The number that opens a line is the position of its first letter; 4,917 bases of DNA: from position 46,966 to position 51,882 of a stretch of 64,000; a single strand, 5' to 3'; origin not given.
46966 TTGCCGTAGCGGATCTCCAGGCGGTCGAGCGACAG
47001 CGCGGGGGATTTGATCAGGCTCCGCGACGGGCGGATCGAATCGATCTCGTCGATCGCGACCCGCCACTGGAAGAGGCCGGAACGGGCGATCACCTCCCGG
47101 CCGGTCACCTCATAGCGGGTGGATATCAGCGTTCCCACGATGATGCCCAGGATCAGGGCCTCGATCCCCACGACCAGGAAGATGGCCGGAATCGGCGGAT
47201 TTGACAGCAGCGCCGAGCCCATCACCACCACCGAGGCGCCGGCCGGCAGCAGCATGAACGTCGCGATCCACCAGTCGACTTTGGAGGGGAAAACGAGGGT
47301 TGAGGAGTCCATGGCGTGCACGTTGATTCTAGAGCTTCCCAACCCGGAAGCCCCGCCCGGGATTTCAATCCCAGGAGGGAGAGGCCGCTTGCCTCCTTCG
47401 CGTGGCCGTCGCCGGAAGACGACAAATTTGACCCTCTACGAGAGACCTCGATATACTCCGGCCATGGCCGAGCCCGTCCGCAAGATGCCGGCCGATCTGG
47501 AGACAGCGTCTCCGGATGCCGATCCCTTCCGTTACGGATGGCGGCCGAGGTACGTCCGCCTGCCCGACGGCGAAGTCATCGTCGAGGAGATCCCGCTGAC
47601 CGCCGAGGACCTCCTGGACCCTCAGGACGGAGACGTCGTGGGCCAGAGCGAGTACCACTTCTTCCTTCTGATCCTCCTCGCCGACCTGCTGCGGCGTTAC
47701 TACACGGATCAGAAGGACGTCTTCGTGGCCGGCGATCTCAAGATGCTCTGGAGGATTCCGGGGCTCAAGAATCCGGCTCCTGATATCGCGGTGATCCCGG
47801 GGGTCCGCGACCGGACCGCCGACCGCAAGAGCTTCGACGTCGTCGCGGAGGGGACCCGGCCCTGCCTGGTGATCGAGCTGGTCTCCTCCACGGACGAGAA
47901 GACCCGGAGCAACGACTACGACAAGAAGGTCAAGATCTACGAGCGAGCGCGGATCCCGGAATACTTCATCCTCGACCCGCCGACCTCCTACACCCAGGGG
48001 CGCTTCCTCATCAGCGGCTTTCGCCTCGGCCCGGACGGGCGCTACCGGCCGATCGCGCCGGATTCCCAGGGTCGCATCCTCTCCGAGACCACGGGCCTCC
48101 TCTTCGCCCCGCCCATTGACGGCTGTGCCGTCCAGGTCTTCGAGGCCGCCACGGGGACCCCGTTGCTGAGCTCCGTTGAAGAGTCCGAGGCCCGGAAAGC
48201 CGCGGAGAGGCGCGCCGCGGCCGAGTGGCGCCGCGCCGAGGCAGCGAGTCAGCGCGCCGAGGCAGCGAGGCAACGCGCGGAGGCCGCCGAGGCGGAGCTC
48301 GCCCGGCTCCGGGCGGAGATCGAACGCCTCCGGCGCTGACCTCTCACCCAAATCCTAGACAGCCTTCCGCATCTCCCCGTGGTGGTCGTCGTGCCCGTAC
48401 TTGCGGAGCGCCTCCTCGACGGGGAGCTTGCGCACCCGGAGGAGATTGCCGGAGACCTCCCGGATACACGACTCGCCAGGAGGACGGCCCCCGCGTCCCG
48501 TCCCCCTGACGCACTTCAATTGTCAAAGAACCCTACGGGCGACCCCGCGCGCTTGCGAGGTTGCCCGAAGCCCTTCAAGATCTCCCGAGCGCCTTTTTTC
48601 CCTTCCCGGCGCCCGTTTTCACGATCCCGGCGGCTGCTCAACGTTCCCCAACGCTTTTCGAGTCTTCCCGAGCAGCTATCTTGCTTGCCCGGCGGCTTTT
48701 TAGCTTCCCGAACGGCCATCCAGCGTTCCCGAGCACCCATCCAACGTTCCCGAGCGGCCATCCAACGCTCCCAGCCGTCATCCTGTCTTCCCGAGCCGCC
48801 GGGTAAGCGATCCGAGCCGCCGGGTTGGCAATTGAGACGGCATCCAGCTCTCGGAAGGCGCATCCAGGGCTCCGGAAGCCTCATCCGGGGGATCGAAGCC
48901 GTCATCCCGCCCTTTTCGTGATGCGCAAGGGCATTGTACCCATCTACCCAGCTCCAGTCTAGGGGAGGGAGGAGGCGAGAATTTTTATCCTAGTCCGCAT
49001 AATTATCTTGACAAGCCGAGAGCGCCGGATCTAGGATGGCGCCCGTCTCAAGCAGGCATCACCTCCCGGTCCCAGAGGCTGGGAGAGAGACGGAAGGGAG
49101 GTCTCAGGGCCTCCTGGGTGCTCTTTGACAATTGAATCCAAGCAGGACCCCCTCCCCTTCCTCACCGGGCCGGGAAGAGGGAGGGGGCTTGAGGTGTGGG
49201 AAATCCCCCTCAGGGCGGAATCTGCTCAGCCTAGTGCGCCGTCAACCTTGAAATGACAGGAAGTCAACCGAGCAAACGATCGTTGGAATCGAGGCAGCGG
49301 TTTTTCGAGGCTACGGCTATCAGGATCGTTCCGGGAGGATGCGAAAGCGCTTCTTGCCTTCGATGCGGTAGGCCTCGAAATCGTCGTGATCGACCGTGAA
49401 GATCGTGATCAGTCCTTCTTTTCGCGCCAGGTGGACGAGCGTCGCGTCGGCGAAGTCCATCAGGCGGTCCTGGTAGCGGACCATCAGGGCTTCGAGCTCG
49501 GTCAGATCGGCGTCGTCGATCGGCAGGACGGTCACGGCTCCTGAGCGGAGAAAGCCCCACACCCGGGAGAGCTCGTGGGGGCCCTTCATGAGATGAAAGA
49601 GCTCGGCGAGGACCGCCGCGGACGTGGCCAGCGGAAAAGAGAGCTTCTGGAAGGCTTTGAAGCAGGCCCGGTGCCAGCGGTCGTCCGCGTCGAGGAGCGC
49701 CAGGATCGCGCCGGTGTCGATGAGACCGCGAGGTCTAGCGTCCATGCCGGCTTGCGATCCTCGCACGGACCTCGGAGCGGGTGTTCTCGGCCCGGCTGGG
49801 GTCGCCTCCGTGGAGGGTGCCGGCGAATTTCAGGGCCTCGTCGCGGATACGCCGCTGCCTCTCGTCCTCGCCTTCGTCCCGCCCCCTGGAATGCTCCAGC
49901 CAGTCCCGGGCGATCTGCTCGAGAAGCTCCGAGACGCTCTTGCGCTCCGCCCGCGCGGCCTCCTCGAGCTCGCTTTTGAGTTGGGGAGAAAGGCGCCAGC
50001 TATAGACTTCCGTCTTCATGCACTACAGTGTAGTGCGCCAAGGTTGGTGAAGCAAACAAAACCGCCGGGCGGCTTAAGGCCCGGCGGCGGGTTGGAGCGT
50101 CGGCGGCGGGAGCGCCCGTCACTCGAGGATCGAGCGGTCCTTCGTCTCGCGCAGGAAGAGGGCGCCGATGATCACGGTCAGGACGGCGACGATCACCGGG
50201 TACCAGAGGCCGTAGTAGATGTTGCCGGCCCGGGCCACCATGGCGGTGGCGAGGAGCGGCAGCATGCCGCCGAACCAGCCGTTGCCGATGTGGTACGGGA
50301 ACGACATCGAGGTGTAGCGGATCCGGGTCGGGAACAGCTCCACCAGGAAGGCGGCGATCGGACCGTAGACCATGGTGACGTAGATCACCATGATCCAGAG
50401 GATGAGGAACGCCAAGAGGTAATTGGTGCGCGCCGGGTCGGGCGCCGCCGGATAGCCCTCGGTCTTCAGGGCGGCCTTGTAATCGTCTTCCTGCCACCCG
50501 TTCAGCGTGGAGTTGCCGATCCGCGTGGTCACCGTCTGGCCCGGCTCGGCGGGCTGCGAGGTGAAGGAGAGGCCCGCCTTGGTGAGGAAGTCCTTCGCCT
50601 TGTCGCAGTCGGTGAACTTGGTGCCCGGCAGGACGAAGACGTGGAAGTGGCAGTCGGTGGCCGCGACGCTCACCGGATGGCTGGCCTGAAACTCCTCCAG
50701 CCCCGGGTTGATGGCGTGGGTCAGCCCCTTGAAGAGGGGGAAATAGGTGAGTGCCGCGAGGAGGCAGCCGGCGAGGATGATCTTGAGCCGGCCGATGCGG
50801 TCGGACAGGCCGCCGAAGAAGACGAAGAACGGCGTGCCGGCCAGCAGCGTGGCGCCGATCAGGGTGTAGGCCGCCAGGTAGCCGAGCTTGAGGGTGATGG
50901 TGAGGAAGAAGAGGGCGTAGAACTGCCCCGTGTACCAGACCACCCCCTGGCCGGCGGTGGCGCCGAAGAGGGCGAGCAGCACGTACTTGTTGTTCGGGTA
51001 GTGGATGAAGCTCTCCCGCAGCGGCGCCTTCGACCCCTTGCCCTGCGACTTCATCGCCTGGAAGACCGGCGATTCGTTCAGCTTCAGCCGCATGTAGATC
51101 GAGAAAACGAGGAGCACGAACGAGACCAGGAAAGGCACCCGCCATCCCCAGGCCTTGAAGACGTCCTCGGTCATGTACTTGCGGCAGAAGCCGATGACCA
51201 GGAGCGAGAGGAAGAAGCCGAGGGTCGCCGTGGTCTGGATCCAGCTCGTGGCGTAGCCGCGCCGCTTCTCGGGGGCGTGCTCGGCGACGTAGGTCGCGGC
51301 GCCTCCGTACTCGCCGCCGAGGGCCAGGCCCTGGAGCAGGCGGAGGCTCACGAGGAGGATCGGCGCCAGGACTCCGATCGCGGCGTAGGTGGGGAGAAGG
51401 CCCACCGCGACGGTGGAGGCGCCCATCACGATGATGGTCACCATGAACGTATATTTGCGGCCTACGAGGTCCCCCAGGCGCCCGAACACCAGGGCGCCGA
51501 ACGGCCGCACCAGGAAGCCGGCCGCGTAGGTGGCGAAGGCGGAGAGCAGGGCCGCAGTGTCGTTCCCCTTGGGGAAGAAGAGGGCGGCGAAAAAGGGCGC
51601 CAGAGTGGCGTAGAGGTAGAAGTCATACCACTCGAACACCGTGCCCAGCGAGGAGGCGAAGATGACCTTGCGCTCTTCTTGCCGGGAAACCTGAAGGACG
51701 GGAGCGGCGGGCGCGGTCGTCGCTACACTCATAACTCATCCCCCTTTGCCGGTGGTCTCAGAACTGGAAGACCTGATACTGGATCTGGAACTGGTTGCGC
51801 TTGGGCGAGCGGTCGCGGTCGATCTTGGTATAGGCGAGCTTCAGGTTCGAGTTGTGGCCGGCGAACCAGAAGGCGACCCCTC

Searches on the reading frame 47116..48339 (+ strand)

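Call 28: search_protein_families(library=pfam, max_evalue=0.001, proteins=[window:47116-48339:+])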
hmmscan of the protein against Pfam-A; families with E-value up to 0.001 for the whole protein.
window:47116-48339:+ (407 aa): 1 family
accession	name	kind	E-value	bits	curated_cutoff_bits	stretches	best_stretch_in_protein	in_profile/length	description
PF05685.18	Uma2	-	2.8e-17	63.2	27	1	179-327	30-163/172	Putative restriction endonuclease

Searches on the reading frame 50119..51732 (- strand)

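Call 87: search_protein_families(library=pfam, max_evalue=0.0001, proteins=[window:50119-51732:-])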
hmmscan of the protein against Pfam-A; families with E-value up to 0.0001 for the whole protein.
window:50119-51732:- (537 aa): 2 families
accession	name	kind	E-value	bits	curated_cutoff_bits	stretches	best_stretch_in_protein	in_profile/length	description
PF00083.30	Sugar_tr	-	2.7e-35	122.6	22.3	2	25-333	3-334/452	Sugar (and other) transporter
PF07690.21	MFS_1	-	4.4e-26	92.1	33.4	1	29-334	3-286/347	Major Facilitator Superfamily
